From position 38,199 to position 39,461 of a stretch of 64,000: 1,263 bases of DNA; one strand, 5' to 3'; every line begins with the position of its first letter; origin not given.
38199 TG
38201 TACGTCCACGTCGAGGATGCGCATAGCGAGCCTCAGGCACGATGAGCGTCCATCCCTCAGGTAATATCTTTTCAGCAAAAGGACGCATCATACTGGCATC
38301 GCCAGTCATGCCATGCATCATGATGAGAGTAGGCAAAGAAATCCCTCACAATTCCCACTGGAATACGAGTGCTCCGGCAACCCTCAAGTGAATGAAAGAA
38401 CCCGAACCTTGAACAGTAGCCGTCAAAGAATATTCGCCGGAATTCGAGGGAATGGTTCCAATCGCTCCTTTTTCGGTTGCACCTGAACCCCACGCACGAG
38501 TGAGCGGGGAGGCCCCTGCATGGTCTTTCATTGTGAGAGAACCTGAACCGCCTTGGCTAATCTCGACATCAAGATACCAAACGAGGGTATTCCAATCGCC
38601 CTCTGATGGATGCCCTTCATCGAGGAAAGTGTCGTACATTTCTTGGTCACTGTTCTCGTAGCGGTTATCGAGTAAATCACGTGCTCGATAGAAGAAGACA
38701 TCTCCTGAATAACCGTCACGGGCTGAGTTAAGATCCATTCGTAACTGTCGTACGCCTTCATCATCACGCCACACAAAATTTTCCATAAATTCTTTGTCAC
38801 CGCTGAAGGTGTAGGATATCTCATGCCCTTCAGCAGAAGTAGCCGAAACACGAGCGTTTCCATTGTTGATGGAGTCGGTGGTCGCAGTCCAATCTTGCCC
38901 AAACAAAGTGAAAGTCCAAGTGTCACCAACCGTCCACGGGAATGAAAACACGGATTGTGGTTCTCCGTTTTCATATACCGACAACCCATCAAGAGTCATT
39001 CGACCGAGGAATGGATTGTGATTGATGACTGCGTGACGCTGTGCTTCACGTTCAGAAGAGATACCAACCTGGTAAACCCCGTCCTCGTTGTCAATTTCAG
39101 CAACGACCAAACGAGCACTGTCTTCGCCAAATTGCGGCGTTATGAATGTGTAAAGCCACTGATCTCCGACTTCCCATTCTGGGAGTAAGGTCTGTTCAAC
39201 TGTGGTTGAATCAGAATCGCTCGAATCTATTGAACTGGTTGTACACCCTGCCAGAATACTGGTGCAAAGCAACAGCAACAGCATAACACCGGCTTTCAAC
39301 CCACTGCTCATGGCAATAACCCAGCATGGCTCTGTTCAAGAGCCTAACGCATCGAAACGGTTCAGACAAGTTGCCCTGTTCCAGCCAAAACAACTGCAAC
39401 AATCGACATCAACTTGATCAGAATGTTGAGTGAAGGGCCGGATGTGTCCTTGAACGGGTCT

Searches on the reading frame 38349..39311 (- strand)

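Call 12: search_protein_families(library=pfam, proteins=[window:38349-39311:-], max_evalue=0.01)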
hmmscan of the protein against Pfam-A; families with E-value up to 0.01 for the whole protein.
window:38349-39311:- (321 aa): 1 family
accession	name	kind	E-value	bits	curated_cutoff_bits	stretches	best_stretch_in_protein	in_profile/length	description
PF16640.11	Big_3_5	-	0.0059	17.6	35.5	0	131-175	30-75/88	Bacterial Ig-like domain (group 3)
